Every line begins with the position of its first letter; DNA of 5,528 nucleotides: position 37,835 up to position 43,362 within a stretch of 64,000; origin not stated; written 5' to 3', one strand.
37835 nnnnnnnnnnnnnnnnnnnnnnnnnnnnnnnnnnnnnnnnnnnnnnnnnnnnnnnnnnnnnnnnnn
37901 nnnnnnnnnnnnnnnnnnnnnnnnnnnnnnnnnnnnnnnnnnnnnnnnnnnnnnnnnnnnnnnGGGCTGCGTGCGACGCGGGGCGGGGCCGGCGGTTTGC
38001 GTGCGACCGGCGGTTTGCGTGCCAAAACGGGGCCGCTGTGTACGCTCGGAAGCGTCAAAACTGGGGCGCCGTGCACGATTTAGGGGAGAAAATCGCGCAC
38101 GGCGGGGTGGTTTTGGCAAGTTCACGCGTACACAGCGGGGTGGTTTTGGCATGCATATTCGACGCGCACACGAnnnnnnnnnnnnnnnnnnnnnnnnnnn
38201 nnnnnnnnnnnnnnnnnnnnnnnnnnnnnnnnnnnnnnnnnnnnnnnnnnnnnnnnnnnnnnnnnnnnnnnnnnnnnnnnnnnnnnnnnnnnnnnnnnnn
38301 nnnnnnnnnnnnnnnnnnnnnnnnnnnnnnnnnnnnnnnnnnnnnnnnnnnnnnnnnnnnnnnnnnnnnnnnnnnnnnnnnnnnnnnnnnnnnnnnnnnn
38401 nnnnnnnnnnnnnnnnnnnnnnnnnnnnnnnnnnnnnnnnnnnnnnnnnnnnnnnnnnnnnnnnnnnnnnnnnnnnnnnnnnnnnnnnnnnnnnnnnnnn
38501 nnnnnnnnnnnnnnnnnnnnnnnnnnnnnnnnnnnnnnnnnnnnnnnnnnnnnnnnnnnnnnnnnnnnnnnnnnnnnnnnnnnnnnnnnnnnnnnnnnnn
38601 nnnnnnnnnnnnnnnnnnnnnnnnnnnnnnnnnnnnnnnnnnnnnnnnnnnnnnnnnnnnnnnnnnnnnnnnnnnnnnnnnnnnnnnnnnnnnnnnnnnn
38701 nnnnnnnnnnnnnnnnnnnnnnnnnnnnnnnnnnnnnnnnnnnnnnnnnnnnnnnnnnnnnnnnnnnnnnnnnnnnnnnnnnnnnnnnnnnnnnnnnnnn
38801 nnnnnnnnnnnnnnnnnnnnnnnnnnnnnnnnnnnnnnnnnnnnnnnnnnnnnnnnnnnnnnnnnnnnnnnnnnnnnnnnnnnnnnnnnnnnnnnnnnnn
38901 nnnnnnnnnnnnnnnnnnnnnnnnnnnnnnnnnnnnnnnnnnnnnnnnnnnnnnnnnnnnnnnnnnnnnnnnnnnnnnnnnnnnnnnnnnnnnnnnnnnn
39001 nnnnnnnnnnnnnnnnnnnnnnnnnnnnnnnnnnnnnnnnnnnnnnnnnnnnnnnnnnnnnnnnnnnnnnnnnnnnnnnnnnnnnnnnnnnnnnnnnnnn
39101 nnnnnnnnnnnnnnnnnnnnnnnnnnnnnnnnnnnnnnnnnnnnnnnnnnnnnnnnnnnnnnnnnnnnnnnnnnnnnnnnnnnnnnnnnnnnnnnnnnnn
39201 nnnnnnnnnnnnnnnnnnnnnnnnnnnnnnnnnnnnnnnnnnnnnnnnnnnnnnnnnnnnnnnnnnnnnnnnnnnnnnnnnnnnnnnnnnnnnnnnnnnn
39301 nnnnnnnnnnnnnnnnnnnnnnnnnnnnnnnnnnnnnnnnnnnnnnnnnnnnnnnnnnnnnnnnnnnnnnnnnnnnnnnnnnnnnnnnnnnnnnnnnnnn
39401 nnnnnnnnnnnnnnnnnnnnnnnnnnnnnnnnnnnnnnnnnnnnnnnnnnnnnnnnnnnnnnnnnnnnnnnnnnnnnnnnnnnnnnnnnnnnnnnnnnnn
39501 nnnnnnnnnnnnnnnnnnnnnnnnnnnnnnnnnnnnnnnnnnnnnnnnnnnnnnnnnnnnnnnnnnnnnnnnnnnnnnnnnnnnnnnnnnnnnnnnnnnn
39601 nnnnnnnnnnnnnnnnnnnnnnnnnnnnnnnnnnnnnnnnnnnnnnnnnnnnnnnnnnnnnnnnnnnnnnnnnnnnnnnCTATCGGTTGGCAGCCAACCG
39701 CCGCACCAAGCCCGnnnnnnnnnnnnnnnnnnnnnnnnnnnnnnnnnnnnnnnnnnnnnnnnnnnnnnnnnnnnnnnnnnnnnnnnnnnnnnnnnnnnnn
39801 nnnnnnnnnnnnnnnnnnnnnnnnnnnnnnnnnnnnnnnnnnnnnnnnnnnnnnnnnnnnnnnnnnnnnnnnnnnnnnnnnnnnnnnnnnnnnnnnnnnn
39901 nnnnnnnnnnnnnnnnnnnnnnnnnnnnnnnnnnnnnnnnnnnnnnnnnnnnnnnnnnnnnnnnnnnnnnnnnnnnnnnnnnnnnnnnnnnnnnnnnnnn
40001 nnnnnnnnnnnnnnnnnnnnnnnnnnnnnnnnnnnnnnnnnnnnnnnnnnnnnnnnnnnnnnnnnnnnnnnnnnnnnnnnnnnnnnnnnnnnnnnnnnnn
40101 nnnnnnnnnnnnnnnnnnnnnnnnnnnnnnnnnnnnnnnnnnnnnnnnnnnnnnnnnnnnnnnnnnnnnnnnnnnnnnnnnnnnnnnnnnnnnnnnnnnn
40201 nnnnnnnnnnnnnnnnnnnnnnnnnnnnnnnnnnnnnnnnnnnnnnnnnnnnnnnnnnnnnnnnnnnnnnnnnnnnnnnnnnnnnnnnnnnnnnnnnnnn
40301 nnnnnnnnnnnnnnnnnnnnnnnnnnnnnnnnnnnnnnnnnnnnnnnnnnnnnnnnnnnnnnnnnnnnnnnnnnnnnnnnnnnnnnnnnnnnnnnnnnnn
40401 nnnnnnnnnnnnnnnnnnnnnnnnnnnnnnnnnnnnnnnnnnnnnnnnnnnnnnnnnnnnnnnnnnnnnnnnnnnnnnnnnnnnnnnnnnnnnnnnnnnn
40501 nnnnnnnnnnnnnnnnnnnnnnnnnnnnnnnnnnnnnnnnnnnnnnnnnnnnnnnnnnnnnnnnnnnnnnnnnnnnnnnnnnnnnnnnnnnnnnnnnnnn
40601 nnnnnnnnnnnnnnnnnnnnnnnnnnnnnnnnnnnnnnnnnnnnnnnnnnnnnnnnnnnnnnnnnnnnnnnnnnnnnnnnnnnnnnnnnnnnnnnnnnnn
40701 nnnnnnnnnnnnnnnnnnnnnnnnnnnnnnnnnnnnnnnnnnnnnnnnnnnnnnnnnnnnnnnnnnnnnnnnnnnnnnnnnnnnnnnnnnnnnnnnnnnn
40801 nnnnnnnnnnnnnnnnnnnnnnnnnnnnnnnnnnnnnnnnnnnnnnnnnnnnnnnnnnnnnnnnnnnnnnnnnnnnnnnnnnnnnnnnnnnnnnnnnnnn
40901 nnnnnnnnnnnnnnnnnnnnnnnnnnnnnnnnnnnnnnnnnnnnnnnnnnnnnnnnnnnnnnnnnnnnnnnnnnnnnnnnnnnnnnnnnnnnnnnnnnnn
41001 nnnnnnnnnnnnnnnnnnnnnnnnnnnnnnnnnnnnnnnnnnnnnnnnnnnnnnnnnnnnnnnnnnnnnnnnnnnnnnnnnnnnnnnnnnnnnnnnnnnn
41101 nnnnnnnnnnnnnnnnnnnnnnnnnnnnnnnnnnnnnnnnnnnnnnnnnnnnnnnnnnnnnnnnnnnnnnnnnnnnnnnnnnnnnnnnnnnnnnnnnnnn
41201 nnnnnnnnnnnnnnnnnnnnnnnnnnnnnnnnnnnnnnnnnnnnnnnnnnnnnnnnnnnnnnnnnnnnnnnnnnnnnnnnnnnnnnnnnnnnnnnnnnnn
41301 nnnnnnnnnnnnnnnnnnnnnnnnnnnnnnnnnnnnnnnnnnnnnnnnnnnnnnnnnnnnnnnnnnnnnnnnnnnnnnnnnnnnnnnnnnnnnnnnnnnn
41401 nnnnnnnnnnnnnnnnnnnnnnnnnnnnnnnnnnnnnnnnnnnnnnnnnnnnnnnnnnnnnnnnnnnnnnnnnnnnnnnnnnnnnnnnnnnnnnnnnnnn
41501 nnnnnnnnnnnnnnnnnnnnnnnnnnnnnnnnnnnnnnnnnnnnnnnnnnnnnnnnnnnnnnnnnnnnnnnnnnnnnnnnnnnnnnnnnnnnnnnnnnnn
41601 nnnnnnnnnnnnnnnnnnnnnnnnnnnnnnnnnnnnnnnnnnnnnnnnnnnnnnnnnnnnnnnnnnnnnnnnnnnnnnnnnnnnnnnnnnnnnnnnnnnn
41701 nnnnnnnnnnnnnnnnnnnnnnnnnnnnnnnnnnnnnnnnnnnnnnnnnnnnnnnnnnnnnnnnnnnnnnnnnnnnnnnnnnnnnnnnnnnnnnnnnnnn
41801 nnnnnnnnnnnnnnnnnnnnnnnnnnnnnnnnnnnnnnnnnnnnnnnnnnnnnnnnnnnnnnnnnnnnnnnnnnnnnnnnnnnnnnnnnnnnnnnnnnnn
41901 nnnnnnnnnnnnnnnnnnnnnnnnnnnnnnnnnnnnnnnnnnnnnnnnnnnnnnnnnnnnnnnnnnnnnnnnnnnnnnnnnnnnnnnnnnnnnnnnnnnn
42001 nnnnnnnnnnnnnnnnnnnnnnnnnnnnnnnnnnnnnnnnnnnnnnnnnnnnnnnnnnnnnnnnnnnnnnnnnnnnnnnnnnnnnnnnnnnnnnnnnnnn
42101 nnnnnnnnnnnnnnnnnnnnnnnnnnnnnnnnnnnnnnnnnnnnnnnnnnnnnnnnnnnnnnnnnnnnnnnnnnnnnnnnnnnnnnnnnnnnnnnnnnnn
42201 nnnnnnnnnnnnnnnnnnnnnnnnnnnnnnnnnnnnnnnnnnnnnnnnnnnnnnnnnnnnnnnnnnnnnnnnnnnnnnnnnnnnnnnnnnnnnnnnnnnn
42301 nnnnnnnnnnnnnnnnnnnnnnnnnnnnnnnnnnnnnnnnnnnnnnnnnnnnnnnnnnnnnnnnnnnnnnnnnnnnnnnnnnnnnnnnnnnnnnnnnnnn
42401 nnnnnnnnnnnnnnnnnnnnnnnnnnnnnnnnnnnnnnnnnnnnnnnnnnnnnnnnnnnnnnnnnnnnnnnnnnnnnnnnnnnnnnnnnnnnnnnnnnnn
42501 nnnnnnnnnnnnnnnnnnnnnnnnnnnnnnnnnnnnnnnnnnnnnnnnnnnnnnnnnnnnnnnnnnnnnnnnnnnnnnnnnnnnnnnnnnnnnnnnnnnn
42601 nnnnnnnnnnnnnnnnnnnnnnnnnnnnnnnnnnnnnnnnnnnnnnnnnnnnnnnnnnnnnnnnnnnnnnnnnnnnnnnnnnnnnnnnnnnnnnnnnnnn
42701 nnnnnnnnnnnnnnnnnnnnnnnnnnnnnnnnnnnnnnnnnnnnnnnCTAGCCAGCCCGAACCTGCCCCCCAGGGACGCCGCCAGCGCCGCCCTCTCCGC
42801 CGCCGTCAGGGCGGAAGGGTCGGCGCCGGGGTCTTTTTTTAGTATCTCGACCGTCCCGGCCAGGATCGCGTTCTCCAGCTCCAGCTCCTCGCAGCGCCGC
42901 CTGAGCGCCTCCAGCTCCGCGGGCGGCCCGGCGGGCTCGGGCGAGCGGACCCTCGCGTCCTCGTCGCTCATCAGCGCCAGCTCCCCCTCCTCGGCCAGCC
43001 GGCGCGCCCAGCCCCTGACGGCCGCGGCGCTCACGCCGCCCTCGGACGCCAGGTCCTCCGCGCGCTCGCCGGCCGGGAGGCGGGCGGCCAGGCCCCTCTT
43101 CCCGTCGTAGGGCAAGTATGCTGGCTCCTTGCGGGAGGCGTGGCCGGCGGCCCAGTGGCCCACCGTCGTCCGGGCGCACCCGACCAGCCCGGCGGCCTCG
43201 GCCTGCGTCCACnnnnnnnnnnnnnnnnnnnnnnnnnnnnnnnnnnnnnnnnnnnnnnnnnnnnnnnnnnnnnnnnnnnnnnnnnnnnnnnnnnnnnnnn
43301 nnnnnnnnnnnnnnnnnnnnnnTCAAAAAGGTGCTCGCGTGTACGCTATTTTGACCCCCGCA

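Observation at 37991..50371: Composite palindromic element of about 100-130 bp (family A) present three to four times near LuxR/flavoprotein genes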

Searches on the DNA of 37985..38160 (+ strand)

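Call 73: search_dna_similar(query=window:37985-38160:+, collection=plasmids, mode=distant, max_evalue=0.01, max_rows=10)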
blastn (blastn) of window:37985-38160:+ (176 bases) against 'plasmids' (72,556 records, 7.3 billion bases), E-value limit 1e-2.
No match.

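Call 74: search_dna_similar(query=window:37985-38160:+, collection=phages, mode=distant, max_evalue=0.01, max_rows=10)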
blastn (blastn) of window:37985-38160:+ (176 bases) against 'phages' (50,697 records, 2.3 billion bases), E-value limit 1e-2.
No match.

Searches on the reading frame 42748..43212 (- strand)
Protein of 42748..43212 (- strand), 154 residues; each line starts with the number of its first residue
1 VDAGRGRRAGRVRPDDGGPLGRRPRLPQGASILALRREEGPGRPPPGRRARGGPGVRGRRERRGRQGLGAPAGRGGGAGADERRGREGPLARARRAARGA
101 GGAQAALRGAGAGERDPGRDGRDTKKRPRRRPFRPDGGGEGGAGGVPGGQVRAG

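Call 36: search_protein_families(library=pfam, proteins=[window:42748-43212:-])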
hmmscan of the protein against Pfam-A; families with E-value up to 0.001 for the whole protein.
window:42748-43212:- (154 aa): 0 families
